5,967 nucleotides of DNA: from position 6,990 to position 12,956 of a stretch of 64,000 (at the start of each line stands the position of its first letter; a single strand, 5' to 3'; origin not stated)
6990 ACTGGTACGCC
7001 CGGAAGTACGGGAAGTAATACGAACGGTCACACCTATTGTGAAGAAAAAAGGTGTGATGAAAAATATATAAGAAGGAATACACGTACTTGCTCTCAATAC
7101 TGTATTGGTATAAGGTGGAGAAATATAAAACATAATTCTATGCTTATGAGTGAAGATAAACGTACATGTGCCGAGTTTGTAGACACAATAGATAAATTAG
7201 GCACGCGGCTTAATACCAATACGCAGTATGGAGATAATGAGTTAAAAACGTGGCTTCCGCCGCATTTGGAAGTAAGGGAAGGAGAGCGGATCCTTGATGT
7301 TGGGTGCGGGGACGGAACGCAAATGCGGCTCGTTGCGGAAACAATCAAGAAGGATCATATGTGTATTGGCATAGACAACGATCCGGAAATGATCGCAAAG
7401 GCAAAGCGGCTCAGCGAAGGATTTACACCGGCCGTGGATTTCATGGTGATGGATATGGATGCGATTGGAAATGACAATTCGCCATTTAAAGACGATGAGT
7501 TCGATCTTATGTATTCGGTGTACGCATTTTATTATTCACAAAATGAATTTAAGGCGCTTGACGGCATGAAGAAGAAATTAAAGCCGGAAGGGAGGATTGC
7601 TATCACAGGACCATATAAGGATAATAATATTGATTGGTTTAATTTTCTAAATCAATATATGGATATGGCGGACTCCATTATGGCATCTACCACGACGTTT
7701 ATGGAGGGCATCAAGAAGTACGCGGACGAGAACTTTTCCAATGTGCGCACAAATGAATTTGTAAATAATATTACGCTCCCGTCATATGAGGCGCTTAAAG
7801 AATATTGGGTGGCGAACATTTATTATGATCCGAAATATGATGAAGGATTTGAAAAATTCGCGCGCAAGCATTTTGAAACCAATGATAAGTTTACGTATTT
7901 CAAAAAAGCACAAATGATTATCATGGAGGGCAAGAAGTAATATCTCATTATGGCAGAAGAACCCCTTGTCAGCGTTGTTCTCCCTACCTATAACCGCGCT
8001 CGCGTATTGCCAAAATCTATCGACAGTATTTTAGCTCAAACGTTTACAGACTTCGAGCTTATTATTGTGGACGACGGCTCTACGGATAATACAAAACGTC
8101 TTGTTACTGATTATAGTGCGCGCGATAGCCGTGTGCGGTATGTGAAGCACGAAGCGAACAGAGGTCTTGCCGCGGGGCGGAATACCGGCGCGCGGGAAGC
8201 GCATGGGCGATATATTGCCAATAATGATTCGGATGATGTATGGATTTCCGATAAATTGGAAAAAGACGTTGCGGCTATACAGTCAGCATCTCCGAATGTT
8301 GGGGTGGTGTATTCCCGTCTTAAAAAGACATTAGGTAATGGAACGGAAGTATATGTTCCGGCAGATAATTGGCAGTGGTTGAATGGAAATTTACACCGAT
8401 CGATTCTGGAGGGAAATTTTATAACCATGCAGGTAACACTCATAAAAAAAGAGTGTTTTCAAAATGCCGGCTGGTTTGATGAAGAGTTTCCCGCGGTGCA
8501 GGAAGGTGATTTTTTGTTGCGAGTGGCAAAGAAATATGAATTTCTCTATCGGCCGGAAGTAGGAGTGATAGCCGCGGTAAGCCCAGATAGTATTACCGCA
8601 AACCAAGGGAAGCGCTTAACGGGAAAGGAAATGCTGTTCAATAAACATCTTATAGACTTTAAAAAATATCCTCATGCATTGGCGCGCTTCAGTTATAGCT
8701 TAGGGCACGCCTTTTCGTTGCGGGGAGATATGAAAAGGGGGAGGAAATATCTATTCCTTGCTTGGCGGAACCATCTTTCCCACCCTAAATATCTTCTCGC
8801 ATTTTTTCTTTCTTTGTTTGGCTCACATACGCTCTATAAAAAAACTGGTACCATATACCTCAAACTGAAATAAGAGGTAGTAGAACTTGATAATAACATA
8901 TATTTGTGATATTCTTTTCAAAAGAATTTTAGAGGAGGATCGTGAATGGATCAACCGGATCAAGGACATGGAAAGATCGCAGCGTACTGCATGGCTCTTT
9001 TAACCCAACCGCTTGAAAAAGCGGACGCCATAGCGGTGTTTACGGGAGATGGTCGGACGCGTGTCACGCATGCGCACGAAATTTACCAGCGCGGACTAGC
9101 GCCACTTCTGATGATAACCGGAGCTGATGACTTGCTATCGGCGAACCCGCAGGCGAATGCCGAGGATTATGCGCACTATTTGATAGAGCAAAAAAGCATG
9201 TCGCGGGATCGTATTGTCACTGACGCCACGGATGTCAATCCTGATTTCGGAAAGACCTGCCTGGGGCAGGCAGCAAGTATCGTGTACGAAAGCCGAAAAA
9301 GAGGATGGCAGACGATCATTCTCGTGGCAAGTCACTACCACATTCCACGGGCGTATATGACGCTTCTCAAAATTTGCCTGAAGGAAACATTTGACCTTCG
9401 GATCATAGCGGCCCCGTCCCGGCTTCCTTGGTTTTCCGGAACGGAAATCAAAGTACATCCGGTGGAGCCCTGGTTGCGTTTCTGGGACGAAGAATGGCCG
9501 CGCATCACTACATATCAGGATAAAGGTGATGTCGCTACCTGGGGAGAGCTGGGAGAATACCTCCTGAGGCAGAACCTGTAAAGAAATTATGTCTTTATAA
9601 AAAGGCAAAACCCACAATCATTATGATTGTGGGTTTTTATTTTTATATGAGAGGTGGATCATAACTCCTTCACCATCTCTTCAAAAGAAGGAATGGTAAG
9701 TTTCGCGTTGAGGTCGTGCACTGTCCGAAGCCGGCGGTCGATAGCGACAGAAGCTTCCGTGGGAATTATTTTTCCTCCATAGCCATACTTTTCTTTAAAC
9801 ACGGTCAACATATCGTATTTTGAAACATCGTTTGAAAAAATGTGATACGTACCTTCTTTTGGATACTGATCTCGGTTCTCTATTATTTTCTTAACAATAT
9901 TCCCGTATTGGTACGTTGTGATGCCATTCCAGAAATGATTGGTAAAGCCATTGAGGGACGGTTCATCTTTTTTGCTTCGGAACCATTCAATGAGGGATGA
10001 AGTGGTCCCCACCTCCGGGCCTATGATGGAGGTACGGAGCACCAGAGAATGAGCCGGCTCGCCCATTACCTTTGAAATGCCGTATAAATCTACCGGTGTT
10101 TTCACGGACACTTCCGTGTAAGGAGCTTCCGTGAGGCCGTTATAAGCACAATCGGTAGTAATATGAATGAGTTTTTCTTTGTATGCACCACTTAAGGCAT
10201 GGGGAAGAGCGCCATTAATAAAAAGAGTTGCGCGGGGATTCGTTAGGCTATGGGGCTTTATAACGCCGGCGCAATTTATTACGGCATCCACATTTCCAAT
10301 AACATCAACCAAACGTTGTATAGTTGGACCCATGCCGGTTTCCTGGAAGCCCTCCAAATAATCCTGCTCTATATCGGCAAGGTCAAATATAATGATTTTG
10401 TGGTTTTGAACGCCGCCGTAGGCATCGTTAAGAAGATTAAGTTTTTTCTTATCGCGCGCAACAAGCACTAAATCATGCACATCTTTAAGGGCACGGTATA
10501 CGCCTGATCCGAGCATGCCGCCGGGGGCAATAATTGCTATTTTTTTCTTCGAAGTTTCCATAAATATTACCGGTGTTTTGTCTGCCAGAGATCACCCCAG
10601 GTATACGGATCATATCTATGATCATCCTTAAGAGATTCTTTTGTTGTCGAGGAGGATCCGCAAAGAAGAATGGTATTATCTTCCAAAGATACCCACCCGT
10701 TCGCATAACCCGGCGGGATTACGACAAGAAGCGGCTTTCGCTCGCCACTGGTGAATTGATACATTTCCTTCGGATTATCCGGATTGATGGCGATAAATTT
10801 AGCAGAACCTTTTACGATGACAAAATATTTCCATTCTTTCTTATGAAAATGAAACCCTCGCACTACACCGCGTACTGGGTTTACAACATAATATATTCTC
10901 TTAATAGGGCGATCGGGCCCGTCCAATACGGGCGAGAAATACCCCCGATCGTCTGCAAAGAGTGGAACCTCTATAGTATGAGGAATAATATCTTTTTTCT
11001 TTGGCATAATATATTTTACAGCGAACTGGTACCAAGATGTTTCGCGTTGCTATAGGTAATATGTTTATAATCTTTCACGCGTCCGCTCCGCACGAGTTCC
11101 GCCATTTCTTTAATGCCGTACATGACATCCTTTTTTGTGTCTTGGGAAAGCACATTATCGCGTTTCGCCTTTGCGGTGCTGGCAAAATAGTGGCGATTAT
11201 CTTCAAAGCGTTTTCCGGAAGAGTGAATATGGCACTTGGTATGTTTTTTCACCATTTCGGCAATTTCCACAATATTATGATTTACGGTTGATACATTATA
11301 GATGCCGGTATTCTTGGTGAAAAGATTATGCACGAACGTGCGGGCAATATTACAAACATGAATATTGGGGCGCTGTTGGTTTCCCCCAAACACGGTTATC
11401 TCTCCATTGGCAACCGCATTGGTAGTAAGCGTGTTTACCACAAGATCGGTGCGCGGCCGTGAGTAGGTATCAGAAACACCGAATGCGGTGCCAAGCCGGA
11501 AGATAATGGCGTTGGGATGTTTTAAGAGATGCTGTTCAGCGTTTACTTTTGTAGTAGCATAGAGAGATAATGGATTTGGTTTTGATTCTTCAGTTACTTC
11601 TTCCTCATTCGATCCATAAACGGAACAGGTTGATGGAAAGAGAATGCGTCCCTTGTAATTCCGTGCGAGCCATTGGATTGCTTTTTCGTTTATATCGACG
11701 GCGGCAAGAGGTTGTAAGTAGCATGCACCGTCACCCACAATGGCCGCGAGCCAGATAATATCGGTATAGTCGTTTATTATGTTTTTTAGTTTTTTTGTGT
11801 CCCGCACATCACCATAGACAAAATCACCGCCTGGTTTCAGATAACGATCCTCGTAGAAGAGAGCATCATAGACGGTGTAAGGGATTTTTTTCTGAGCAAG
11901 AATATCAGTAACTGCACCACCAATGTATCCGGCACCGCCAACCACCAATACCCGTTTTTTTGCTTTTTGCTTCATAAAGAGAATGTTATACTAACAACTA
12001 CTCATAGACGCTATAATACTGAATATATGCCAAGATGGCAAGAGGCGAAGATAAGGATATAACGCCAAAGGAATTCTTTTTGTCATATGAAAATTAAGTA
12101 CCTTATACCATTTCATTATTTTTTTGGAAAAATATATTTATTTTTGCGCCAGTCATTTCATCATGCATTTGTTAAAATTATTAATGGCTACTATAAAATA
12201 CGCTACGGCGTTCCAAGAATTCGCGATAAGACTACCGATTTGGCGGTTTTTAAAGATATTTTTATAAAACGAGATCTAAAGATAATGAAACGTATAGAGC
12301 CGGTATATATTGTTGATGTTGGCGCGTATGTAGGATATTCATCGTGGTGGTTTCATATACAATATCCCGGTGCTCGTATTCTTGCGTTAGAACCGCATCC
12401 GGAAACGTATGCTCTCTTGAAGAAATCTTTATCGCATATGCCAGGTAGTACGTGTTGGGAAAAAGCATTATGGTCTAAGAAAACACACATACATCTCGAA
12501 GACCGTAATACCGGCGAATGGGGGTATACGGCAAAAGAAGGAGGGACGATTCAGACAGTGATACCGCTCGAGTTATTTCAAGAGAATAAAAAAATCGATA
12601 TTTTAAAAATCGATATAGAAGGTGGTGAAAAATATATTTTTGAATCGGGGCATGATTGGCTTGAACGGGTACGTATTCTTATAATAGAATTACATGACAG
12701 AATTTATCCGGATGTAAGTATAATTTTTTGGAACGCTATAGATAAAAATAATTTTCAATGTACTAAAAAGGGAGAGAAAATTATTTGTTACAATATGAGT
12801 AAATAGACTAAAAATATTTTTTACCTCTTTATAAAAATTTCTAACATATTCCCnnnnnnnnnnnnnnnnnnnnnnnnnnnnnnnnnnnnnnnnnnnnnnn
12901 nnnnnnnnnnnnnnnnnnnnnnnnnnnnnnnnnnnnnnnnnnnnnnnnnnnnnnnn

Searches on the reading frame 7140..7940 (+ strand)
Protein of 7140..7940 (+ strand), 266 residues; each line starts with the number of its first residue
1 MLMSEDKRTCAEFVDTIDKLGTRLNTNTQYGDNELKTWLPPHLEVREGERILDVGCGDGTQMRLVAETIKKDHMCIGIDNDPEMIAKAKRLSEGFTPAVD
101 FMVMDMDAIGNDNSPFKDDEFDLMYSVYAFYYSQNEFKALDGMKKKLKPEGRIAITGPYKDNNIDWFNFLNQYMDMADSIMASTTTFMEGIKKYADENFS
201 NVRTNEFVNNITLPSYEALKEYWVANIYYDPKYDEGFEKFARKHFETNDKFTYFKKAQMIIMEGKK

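Call 10: search_protein_families(library=pfam, proteins=[window:7140-7940:+], max_evalue=0.001)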
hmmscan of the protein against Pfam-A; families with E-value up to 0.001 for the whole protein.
window:7140-7940:+ (266 aa): 10 families
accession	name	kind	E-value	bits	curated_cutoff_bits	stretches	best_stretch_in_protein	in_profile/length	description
PF13847.12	Methyltransf_31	-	3.5e-18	66.1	27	1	47-159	3-113/145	Methyltransferase domain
PF13649.12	Methyltransf_25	-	9.4e-17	61.9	27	1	51-151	1-97/97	Methyltransferase domain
PF08241.18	Methyltransf_11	-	1.8e-15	57.8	21.2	1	52-155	1-95/95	Methyltransferase domain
PF08242.18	Methyltransf_12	-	1.7e-09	38.7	30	1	52-153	1-98/98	Methyltransferase domain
PF13489.12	Methyltransf_23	-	4.7e-09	36.6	27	1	46-160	21-121/164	Methyltransferase domain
PF01209.24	Ubie_methyltran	-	1.9e-07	31.1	20.1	1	44-156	44-152/233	ubiE/COQ5 methyltransferase family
PF01135.25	PCMT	-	1.4e-06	28.6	20.3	1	42-90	68-116/210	Protein-L-isoaspartate(D-aspartate) O-methyltransferase (PCMT)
PF07021.18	MetW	-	4.5e-06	26.9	21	1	45-124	11-79/193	Methionine biosynthesis protein MetW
PF08003.17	Methyltransf_9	-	6.9e-06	25.7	23.8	1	39-155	107-217/315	Protein of unknown function (DUF1698)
PF02353.26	CMAS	-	0.00024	20.9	27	1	42-130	57-137/273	Mycolic acid cyclopropane synthetase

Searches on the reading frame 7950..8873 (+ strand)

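Call 10: search_protein_families(library=pfam, proteins=[window:7950-8873:+], max_evalue=0.001)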
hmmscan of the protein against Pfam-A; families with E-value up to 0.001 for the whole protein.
window:7950-8873:+ (307 aa): 3 families
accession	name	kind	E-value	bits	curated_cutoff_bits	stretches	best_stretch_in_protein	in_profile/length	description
PF00535.33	Glycos_transf_2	-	2.8e-36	125.4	23.3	1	8-126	1-121/168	Glycosyl transferase family 2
PF10111.15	Glyco_tranf_2_2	-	4.3e-20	72.8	27.3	1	9-207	2-214/276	Glycosyltransferase like family 2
PF13641.12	Glyco_tranf_2_3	-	9e-08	32.8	27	1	7-140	3-137/230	Glycosyltransferase like family 2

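Call 40: search_protein_families(library=ncbifam, proteins=[window:7950-8873:+], max_evalue=0.00001)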
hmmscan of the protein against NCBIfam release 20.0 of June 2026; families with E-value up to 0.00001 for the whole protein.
window:7950-8873:+ (307 aa): 22 families
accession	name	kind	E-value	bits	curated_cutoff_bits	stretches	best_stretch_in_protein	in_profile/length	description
NF047683.1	TeichurnBiosyTuaG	equivalog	2.3e-31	109.4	400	1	3-113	4-114/252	teichuronic acid biosynthesis protein TuaG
NF053739.1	GlytfEpsEBac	equivalog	1.8e-26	92.7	450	1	5-113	1-110/265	glycosyltransferase EpsE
NF007482.0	PRK10073.1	equivalog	2.6e-23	82.6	423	1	2-99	3-99/334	glycosyltransferase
NF007453.0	PRK10018.1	equivalog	6.5e-22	78.5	382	1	2-237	3-236/280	colanic acid biosynthesis glycosyltransferase WcaA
TIGR04017.1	WcaA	equivalog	8.7e-22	78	495.75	1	2-237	2-235/279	colanic acid biosynthesis glycosyltransferase WcaA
NF050050.1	ProtGlycPglI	equivalog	7e-21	74.9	500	1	5-108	2-106/306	GalNAc(5)-diNAcBac-PP-undecaprenol beta-1,3-glucosyltransferase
NF041875.1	EPS_EpsD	equivalog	1.4e-20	73.9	370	1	7-117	1-111/325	exopolysaccharide biosynthesis glycosyltransferase EpsD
TIGR03937.1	PgaC_IcaA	equivalog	3.2e-19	69.2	422.3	1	2-120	42-159/407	poly-beta-1,6-N-acetyl-D-glucosamine synthase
TIGR03965.1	mycofact_glyco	equivalog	2.2e-18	66.4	280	1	4-203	73-275/467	mycofactocin biosynthesis glycosyltransferase MftF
NF041394.1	GtaseAglG_Halo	equivalog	4.3e-17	62.3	440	1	7-156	3-150/304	glucosyl-dolichyl phosphate glucuronosyltransferase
NF038299.1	EPS_HpsN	equivalog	9.2e-15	54.4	425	1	5-205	1-217/317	hormogonium polysaccharide biosynthesis glycosyltransferase HpsN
NF038302.1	EPS_HpsE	equivalog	2e-14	53.3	300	1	7-126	3-126/307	hormogonium polysaccharide biosynthesis glycosyltransferase HpsE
TIGR04283.1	glyco_like_mftF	equivalog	8.6e-13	48.4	182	1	7-198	1-175/221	TIGR04283 family arsenosugar biosynthesis glycosyltransferase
TIGR04242.1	nodulat_NodC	equivalog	6.7e-12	45.1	550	1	4-146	47-190/395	chitooligosaccharide synthase NodC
NF047588.1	GlcsyltransPgfSStrep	equivalog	3.1e-10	39.8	500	1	7-95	3-95/308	glycosyltransferase PgfS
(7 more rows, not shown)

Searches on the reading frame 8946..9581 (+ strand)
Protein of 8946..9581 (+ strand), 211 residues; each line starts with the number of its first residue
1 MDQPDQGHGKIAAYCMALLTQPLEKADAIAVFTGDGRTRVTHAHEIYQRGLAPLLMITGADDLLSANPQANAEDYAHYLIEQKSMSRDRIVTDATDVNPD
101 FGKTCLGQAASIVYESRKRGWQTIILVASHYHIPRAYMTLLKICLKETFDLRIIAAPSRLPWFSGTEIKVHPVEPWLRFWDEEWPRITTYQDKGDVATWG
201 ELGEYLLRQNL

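Call 10: search_protein_families(library=pfam, proteins=[window:8946-9581:+], max_evalue=0.001)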
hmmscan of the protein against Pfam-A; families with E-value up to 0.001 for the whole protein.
window:8946-9581:+ (211 aa): 1 family
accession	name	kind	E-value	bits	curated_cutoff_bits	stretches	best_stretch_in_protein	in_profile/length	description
PF02698.23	DUF218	-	7.4e-10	39.3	27.6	1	27-158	1-109/133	DUF218 domain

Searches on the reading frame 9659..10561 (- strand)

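Call 10: search_protein_families(library=pfam, proteins=[window:9659-10561:-], max_evalue=0.001)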
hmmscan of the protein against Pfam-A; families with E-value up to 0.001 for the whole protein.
window:9659-10561:- (300 aa): 2 families
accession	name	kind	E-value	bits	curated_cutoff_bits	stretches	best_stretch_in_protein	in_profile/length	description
PF04321.23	RmlD_sub_bind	-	8.9e-11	41.8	27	1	91-261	52-233/287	RmlD substrate binding domain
PF01370.27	Epimerase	-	1.5e-07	31.5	20.9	1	15-168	8-150/240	NAD dependent epimerase/dehydratase family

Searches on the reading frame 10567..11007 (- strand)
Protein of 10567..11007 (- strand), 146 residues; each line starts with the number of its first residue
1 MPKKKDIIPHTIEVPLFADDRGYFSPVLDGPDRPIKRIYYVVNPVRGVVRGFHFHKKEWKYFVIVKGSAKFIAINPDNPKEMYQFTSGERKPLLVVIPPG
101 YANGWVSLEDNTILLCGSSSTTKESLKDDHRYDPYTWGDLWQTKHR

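Call 39: search_protein_families(library=pfam, proteins=[window:10567-11007:-], max_evalue=0.01)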
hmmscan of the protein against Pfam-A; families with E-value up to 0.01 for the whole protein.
window:10567-11007:- (146 aa): 4 families
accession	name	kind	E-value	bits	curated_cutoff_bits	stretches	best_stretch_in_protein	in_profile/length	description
PF05523.17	FdtA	-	1.1e-08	35.4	23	1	11-122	5-114/131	WxcM-like, C-terminal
PF14667.12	Polysacc_synt_C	-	4e-08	33.8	28.7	1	19-108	3-88/111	Polysaccharide biosynthesis C-terminal domain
PF00908.23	dTDP_sugar_isom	-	2e-07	31.3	27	1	12-116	10-127/168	dTDP-4-dehydrorhamnose 3,5-epimerase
PF00190.28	Cupin_1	-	0.0086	16.1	22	0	47-122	43-118/151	Cupin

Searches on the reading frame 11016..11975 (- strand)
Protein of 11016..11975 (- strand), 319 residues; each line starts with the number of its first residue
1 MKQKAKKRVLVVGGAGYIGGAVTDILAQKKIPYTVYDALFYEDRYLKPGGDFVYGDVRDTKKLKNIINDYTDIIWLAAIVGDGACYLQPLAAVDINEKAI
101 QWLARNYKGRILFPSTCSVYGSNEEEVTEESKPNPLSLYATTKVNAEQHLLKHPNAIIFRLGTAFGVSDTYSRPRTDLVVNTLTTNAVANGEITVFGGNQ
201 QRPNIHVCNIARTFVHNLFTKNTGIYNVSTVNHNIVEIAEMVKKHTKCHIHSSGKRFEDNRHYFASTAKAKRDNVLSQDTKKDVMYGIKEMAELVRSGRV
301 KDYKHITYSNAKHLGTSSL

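Call 10: search_protein_families(library=pfam, proteins=[window:11016-11975:-], max_evalue=0.001)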
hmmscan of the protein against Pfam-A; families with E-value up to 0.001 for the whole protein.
window:11016-11975:- (319 aa): 4 families
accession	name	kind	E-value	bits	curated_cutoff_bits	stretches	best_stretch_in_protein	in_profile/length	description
PF01370.27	Epimerase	-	2.8e-25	89.6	20.9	1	9-228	1-239/240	NAD dependent epimerase/dehydratase family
PF16363.11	GDP_Man_Dehyd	-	4.5e-16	59.7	27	1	10-285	1-306/332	GDP-mannose 4,6 dehydratase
PF04321.23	RmlD_sub_bind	-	1.7e-13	50.7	27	1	8-247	2-232/287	RmlD substrate binding domain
PF01073.25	3Beta_HSD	-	3.8e-06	26.6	22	1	10-155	1-162/280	3-beta hydroxysteroid dehydrogenase/isomerase family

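Call 72: search_protein_families(library=ncbifam, proteins=[window:11016-11975:-], max_evalue=1e-8)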
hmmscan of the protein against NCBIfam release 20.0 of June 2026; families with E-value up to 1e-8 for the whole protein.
window:11016-11975:- (319 aa): 5 families
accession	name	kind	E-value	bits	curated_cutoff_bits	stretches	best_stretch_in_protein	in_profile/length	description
TIGR01179.1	galE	equivalog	4.9e-20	71.6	262.3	1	8-273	1-304/332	UDP-glucose 4-epimerase GalE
TIGR01181.1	dTDP_gluc_dehyt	equivalog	2.5e-12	46.5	365.1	1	8-273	1-291/321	dTDP-glucose 4,6-dehydratase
TIGR01214.1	rmlD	equivalog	3.5e-12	46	224.05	1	8-243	1-223/285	dTDP-4-dehydrorhamnose reductase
TIGR02197.1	heptose_epim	equivalog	3.4e-11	42.9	274.6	1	9-289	1-307/316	ADP-glyceromanno-heptose 6-epimerase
TIGR04180.1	EDH_00030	hypoth_equivalog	1.2e-09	37.7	475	1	9-158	1-164/297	NAD-dependent 4,6-dehydratase LegB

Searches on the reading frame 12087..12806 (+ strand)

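Call 10: search_protein_families(library=pfam, proteins=[window:12087-12806:+], max_evalue=0.001)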
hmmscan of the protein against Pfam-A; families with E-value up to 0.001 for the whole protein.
window:12087-12806:+ (239 aa): 1 family
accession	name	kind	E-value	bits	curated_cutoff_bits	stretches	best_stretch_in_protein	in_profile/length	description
PF05050.19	Methyltransf_21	-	1.1e-13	52.1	22.7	1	77-207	1-153/173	Methyltransferase FkbM domain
